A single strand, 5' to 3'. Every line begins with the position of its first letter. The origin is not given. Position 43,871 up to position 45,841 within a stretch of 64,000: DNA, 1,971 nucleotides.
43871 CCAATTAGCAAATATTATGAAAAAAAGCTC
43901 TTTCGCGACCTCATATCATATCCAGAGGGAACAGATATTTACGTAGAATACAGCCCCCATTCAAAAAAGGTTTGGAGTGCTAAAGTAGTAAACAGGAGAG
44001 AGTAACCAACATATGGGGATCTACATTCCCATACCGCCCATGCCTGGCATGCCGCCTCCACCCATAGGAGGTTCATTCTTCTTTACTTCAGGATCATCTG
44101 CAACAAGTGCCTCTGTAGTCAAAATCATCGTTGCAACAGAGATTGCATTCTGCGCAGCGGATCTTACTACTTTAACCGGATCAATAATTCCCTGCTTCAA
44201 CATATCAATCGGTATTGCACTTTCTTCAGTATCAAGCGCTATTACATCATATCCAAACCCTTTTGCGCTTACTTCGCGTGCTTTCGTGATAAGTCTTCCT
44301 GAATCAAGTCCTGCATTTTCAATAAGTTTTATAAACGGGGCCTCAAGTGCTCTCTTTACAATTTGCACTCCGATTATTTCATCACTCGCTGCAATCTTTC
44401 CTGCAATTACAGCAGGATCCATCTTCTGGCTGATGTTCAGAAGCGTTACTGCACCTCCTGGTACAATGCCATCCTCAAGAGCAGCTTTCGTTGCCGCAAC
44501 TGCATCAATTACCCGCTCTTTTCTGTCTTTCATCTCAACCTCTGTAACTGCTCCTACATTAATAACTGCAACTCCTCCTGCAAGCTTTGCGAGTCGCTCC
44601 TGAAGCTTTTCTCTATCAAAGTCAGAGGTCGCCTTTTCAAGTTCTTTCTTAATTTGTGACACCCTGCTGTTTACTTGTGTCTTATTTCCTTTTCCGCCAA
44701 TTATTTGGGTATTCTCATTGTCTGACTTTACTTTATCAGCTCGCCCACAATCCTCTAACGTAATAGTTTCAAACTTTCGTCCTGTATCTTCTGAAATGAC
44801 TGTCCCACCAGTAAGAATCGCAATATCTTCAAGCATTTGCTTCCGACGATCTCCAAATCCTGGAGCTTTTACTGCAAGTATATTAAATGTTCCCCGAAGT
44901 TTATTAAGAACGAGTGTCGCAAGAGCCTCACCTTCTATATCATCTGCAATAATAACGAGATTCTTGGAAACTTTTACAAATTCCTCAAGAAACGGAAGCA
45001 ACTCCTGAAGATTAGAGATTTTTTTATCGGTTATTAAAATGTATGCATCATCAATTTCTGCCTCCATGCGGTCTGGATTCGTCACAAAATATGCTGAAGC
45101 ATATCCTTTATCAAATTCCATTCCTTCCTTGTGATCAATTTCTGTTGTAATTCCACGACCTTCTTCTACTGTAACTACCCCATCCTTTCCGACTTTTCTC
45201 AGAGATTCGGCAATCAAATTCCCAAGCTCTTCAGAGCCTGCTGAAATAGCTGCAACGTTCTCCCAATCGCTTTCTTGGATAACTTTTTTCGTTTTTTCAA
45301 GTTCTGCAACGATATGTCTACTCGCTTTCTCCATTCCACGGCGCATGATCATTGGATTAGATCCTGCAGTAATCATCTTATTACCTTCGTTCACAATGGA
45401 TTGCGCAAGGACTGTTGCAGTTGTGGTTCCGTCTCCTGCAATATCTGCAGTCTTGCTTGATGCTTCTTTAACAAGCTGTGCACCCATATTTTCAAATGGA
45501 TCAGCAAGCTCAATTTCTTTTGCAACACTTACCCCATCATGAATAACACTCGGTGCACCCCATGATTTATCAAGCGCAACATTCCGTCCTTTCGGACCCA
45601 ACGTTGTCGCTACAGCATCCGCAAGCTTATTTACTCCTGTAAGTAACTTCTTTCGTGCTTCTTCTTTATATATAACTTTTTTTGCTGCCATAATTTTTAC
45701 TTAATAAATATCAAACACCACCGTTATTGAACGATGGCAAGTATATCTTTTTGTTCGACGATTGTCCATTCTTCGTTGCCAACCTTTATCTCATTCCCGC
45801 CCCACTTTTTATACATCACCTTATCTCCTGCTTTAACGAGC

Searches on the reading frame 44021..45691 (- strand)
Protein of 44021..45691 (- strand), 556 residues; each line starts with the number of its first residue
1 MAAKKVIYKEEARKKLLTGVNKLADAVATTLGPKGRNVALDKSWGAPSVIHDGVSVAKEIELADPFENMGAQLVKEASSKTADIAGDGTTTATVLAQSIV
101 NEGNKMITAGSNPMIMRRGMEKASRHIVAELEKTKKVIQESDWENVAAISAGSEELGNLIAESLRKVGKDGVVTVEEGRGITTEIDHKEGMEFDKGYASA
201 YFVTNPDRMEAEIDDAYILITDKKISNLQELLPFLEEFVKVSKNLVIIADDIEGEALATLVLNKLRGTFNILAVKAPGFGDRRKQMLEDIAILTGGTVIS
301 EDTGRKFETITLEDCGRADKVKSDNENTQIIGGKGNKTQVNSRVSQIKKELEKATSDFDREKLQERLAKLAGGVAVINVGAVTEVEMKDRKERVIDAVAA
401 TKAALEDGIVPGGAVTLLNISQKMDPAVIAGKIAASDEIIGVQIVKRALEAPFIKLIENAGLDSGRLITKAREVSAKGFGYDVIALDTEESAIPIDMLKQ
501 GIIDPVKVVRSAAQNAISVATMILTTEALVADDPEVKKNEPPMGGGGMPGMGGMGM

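Call 91: search_protein_families(library=pfam, proteins=[window:44021-45691:-], max_evalue=0.00001)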
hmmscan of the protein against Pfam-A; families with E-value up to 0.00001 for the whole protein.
window:44021-45691:- (556 aa): 1 family
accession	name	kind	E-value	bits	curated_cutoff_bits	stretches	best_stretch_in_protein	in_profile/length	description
PF00118.29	Cpn60_TCP1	-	4.4e-66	224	34.3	1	23-533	1-489/490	TCP-1/cpn60 chaperonin family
